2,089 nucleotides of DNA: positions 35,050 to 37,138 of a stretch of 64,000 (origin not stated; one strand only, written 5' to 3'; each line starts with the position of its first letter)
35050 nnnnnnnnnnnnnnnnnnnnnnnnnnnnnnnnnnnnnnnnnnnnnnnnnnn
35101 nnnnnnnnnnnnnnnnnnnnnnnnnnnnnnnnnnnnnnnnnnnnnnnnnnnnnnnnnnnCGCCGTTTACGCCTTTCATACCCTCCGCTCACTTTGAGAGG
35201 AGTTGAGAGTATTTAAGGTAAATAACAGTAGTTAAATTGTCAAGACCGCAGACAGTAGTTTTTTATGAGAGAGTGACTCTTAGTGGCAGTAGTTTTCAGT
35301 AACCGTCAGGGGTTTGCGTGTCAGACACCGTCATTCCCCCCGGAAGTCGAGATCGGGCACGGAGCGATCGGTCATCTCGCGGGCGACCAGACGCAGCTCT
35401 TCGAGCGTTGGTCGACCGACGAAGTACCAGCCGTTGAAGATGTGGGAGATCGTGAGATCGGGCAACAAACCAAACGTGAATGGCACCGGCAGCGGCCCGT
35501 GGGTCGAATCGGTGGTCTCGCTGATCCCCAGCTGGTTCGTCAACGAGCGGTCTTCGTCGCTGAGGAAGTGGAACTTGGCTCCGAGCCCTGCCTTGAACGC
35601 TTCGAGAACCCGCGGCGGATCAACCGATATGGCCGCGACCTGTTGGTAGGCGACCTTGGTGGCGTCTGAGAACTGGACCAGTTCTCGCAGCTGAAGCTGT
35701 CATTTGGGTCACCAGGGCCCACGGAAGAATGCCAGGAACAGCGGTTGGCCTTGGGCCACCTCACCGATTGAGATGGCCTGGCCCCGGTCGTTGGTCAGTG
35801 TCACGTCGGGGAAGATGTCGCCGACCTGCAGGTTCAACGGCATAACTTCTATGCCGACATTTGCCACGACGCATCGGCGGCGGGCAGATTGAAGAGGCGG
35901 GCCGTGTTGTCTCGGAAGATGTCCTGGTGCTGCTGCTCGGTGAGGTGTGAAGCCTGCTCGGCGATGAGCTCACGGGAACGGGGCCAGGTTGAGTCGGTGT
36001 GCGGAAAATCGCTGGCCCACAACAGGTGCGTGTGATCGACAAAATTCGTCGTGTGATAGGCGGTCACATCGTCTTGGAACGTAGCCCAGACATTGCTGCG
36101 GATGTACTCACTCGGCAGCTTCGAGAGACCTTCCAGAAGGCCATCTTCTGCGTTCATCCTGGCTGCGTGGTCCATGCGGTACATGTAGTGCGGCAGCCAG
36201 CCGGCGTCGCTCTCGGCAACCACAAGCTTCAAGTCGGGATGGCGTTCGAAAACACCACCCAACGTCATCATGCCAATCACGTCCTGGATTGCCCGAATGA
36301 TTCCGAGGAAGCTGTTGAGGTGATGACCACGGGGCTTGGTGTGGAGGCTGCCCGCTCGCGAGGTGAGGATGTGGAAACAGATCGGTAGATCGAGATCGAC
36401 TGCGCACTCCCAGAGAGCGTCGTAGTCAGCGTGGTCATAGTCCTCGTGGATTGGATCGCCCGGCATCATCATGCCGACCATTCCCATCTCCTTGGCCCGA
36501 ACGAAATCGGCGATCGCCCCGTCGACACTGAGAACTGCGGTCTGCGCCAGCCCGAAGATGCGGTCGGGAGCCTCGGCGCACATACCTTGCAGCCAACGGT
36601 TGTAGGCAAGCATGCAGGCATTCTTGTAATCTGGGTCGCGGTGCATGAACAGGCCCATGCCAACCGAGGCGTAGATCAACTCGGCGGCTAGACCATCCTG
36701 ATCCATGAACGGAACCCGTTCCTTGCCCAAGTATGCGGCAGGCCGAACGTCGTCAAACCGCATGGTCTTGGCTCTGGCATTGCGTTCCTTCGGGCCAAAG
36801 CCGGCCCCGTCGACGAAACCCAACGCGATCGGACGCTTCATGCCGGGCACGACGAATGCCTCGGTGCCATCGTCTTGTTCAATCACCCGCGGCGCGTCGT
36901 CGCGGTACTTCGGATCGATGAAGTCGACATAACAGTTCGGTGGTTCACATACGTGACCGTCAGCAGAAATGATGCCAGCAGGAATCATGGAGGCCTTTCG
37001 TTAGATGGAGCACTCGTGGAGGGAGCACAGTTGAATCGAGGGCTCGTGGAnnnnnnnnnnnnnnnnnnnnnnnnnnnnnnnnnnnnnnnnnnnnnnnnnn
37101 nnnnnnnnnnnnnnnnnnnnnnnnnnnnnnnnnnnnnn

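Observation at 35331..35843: Both cysteines of a W-C-P-x-C redoxin motif are replaced by in-frame TGA: candidate U-x-x-U selenoprotein missing from the ORF track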

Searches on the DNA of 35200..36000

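Call 53: search_rna_families(source=window, start=35200, end=36000, threshold=evalue, max_evalue=10)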
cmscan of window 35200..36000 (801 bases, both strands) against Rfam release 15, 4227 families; matches with E-value up to 10: 5.
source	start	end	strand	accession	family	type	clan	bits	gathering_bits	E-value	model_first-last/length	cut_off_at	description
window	35815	35860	-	RF02965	CyVA-1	Gene; sRNA;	-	18.8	41.4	0.27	1-77/77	no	CyVA-1 RNA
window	35837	35869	+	RF03012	Mu-gpT-DE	Gene; sRNA;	-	15.6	49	1.1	6-38/53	no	Mu-gpT-DE RNA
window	35857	35924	+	RF02025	mir-3017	Gene; miRNA;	-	15.2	51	8.6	1-70/70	no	mir-3017 microRNA precursor family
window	35556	35671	+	RF01514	Afu_513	Gene; snRNA; snoRNA; CD-box;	-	13.6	48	2.4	1-103/103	no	A. fumigatus snoRNA Afu_513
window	35302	35427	-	RF02175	SMAD5-AS1_3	Gene; lncRNA;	-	11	60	9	1-125/125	no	SMAD5 antisense RNA 1 conserved region 3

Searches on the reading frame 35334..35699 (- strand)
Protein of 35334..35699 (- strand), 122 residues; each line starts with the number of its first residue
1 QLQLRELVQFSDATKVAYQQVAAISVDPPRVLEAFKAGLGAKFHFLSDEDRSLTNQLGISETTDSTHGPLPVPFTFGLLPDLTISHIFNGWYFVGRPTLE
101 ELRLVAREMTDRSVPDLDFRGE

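Call 72: search_protein_representatives(protein=window:35334-35699:-)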
Query: 122 residues. Proteins with E-value up to 0.001 (for the whole library): 424; up to 1e-10: 138; up to 1e-30: 1. The best 150 are listed.
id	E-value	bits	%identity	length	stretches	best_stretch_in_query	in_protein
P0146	3.4e-39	150.1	65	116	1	7-122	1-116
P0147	2.3e-26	108.7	52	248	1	2-109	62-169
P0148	1.7e-25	105.9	68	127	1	2-79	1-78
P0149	1.5e-24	102.8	47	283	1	2-111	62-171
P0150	1.5e-23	99.6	50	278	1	4-118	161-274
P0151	1.9e-23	99.3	48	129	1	5-117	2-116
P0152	8.6e-23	97.2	46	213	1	4-110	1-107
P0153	4.2e-22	94.9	46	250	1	2-110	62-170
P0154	2.1e-21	92.7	49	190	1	16-115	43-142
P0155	2.9e-21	92.2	86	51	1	72-122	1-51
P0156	6.3e-21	91.2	66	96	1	2-74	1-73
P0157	7.0e-21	91.0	45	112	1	4-108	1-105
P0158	2.8e-20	89.1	43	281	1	2-110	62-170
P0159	5.1e-20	88.2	79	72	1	21-77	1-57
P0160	5.3e-20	88.2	45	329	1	1-112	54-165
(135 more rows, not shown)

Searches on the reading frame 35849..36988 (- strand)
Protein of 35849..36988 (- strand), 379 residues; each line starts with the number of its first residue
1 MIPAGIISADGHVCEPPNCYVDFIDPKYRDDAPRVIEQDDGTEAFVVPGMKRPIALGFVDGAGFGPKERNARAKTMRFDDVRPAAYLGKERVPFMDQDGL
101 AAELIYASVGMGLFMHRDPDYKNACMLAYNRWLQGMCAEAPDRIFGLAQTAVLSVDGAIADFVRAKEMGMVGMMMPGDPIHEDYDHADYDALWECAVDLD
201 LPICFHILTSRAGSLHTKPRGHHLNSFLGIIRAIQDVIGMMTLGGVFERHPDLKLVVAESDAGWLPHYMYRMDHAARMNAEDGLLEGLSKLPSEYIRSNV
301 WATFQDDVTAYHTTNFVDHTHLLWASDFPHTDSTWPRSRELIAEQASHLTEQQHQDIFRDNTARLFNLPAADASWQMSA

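Call 10: find_encoding_contigs(protein=window:35849-36988:-, flank=10000, max_places=6)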
Protein window:35849-36988:- (379 aa): 4 contigs read that carry it; 4 places shown.
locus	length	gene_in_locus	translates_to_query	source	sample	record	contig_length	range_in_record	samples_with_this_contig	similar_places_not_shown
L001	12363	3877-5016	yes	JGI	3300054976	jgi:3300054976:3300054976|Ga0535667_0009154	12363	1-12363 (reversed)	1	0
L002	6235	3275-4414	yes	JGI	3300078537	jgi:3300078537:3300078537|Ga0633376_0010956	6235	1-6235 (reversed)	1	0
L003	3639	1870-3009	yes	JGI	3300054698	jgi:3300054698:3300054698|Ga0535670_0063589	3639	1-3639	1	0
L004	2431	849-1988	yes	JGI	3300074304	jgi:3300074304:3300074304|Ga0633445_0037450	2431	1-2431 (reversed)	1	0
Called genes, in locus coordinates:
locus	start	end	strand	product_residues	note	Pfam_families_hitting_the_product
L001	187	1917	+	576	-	PF17764:PriA_3primeBD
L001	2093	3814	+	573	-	PF01979:Amidohydro_1 (faint), PF07969:Amidohydro_3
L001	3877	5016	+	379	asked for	PF04909:Amidohydro_2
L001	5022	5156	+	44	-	-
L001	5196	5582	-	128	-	-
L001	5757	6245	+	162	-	-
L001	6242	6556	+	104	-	-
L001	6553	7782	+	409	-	-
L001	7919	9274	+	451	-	PF13458:Peripla_BP_6, PF01094:ANF_receptor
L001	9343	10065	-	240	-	PF00005:ABC_tran, PF02463:SMC_N (faint), PF13304:AAA_21 (faint)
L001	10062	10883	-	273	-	PF00005:ABC_tran, PF13304:AAA_21 (faint), PF12399:BCA_ABC_TP_C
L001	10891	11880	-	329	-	PF02653:BPD_transp_2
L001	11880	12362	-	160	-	?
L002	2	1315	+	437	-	?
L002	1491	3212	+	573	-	PF01979:Amidohydro_1 (faint), PF07969:Amidohydro_3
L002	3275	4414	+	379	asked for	PF04909:Amidohydro_2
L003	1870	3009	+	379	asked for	PF04909:Amidohydro_2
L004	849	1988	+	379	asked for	PF04909:Amidohydro_2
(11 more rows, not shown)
